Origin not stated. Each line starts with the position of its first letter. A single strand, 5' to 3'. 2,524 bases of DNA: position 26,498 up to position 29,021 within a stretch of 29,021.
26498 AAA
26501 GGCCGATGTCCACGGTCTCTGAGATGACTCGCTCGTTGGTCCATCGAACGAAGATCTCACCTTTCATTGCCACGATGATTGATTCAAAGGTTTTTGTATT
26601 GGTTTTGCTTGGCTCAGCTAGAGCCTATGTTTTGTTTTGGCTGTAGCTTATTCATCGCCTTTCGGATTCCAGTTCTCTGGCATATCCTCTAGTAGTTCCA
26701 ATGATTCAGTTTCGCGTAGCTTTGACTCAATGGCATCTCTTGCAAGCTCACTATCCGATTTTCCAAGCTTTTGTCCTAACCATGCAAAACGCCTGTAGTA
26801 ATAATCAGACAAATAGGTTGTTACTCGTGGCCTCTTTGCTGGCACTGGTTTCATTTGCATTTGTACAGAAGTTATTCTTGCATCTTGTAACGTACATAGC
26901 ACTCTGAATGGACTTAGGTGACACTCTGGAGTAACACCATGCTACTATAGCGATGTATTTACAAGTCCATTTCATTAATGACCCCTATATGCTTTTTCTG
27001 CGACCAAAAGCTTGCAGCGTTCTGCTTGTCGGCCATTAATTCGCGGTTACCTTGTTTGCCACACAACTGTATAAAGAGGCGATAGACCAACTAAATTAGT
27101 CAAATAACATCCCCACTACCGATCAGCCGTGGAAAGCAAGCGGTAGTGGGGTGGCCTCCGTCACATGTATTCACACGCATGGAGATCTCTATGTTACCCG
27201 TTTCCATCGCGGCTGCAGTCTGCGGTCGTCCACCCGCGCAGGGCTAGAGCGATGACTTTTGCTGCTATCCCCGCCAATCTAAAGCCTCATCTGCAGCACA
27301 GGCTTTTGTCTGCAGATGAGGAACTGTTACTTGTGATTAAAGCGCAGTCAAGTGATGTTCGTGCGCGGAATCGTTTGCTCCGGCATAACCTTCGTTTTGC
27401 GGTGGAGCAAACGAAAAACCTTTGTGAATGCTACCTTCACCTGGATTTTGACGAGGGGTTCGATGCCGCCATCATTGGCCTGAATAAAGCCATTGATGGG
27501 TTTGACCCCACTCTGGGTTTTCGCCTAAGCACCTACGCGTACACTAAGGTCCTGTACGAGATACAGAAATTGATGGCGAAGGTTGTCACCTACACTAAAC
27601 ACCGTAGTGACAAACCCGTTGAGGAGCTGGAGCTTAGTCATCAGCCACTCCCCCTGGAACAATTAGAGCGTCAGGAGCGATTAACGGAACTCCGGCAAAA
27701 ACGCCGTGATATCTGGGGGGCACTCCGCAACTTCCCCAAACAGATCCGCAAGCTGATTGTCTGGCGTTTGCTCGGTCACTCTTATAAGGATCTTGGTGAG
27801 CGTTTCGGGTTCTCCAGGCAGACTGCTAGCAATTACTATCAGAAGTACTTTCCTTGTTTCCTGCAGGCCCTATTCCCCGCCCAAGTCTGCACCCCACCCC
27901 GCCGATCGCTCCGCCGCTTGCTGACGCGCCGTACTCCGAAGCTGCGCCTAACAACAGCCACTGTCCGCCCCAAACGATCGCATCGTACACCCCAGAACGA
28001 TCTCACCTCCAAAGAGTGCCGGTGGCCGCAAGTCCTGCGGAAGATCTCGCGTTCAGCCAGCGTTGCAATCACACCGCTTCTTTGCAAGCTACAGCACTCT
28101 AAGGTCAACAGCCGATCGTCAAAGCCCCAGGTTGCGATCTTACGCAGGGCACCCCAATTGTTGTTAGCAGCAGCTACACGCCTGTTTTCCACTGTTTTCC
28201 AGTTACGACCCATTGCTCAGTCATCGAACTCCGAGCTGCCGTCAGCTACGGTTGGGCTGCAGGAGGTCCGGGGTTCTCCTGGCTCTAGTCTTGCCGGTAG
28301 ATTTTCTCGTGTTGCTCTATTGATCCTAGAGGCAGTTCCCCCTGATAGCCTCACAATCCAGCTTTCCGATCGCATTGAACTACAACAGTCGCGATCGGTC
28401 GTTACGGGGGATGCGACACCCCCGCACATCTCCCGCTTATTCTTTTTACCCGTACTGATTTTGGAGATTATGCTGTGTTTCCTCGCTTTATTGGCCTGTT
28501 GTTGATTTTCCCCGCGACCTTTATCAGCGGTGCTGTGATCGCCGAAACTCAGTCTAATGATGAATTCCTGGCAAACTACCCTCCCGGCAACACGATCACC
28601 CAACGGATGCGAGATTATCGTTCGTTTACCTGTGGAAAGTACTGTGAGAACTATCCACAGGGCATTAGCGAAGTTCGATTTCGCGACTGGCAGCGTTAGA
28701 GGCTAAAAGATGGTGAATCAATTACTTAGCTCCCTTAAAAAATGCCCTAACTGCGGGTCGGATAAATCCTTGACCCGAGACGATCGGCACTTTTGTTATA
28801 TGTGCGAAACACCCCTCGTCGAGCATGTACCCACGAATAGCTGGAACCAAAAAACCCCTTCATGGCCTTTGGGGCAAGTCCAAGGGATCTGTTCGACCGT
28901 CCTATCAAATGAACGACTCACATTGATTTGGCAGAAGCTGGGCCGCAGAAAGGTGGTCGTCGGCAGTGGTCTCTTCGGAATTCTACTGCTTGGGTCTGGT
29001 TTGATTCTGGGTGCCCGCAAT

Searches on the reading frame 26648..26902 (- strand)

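Call 97: search_protein_families(library=pfam, proteins=[window:26648-26902:-], max_evalue=1)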
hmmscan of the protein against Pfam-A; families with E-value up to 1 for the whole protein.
window:26648-26902:- (84 aa): 1 family
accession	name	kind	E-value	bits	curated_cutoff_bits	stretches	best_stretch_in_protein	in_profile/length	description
PF19460.4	DUF5997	-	0.089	13.4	27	1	42-76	56-90/108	Family of unknown function (DUF5997)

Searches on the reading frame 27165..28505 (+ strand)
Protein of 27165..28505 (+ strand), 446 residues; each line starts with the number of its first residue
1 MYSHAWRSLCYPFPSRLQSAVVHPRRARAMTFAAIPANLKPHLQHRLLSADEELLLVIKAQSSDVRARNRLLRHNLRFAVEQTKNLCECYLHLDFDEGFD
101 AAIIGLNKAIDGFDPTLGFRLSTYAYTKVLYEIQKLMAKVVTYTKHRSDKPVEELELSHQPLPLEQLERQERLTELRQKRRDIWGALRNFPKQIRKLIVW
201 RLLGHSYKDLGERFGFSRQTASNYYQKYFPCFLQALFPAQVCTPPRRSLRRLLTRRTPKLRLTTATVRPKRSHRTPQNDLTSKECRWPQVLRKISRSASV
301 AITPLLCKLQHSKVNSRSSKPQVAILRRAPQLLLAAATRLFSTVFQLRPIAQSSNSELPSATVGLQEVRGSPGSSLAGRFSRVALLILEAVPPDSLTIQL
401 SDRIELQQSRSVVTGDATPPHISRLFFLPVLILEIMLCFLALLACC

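Call 5: search_protein_families(library=pfam, proteins=[window:27165-28505:+], max_evalue=0.01)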
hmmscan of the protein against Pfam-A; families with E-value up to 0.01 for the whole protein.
window:27165-28505:+ (446 aa): 4 families
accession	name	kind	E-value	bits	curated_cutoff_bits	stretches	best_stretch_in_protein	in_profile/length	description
PF04542.20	Sigma70_r2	-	0.00071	19.8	24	1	73-127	3-55/71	Sigma-70 region 2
PF13384.12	HTH_23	-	0.00098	19.3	24.6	1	193-228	5-41/50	Homeodomain-like domain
PF13613.12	HTH_Tnp_4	-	0.0048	16.9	27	0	205-231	20-46/53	Helix-turn-helix of DDE superfamily endonuclease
PF19889.5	DUF6362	-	0.0078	17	31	0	188-227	54-93/98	Domain of unknown function (DUF6362)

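Call 6: search_protein_families(library=ncbifam, proteins=[window:27165-28505:+], max_evalue=0.01)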
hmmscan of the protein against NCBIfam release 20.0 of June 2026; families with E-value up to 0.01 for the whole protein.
window:27165-28505:+ (446 aa): 34 families (the best 25 are shown)
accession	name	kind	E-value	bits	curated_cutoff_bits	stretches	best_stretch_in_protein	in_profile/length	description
TIGR02937.1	sigma70-ECF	superfamily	5.2e-15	55.4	42.9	1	67-227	2-156/165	sigma-70 family RNA polymerase sigma factor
NF004207.0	PRK05657.1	equivalog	5.8e-12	45.6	394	1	45-126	68-147/329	RNA polymerase sigma factor RpoS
TIGR02394.1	rpoS_proteo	equivalog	6.8e-12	45.5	378.7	1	43-126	23-104/285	RNA polymerase sigma factor RpoS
TIGR02997.1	Sig70-cyanoRpoD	subfamily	1.7e-09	37.4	384.5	1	61-138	69-144/298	RNA polymerase sigma factor, RpoD/SigA family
NF004052.0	PRK05572.1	subfamily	2.6e-09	37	311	1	44-152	10-116/252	SigF/SigG family RNA polymerase sporulation sigma factor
NF004471.0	PRK05803.1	subfamily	7.2e-09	35.2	252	1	48-133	32-115/235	RNA polymerase sporulation sigma factor SigK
NF006071.0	PRK08215.1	equivalog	1.6e-08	34.5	372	1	47-139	18-108/258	RNA polymerase sporulation sigma factor SigG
TIGR02885.1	spore_sigF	equivalog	2.7e-08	33.9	321.45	1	56-178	1-121/231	RNA polymerase sporulation sigma factor SigF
TIGR02846.1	spore_sigmaK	equivalog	3e-08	33.5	298.65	1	48-134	30-114/227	RNA polymerase sporulation sigma factor SigK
NF005785.0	PRK07598.1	equivalog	9.8e-08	31.2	554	1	59-135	168-242/415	RNA polymerase sigma factor SigC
NF006666.0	PRK09210.1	equivalog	1e-07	31.6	572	1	44-129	110-193/370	RNA polymerase sigma factor RpoD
TIGR02850.1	spore_sigG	equivalog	1.2e-07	31.5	457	1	48-138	16-104/254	RNA polymerase sporulation sigma factor SigG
TIGR02392.1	rpoH_proteo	equivalog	2.2e-07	30.8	323.1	1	45-135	13-102/270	RNA polymerase sigma factor RpoH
NF006174.0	PRK08311.2-2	equivalog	4.2e-07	29.4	319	1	54-157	18-118/252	RNA polymerase sigma factor SigI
NF005642.0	PRK07405.1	subfamily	6.8e-07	28.8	524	1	61-138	77-152/318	RNA polymerase sigma factor SigD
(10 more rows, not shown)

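Call 84: search_protein_families(library=phrogs, proteins=[window:27165-28505:+], max_evalue=0.01)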
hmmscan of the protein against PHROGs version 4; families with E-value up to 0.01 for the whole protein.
window:27165-28505:+ (446 aa): 3 families
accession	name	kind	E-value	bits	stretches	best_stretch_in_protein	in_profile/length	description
phrog_351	-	transcription regulation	4.1e-16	59.7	1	52-226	489-716/928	RNA polymerase sigma factor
phrog_1740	-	transcription regulation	0.0016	18.1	1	134-227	113-207/567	RNA polymerase sigma factor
phrog_686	-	DNA, RNA and nucleotide metabolism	0.0098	17.1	0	168-222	11-66/76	HTH DNA binding protein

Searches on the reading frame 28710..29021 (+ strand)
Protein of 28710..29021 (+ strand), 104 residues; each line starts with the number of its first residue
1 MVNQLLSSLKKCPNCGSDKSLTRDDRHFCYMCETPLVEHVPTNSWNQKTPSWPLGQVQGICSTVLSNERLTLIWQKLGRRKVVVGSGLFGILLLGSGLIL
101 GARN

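Call 97: search_protein_families(library=pfam, proteins=[window:28710-29021:+], max_evalue=1)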
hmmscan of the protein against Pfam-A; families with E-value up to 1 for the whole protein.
window:28710-29021:+ (104 aa): 12 families
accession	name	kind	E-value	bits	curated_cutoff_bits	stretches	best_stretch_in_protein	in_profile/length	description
PF18256.6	HscB_4_cys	-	0.00067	19.9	26.2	1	11-32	2-23/27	Co-chaperone HscB tetracysteine metal binding motif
PF13248.11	Zn_ribbon_3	-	0.00075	19.3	27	1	9-36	2-26/26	zinc-ribbon domain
PF12773.13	DZR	-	0.0042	17.7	27.3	1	12-37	1-23/45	Double zinc ribbon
PF08271.17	Zn_Ribbon_TF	-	0.0043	17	29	1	11-32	2-22/43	TFIIB zinc-binding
PF14369.11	Zn_ribbon_19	-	0.0046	17.5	30.8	1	26-34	2-10/35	zinc-ribbon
PF08792.16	A2L_zn_ribbon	-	0.014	15.5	22.9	1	7-33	1-28/33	A2L zinc ribbon domain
PF01363.27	FYVE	-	0.043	14.4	27.8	1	7-34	6-32/67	FYVE zinc finger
PF17283.8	Zn_ribbon_SprT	-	0.087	13.3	28.1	1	12-37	7-35/38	SprT-like zinc ribbon domain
PF12760.12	Zn_ribbon_IS1595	-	0.23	11.9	25.4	1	11-32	20-43/46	Transposase zinc-ribbon domain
PF14354.12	Lar_restr_allev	-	0.24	12.1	28.6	1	8-33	2-29/58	Restriction alleviation protein Lar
PF13240.11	Zn_Ribbon_1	-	0.25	11.6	25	0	11-17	15-21/23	zinc-ribbon domain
PF23430.1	DUF7117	-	0.4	10.7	28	1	11-27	25-41/232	Family of unknown function (DUF7117)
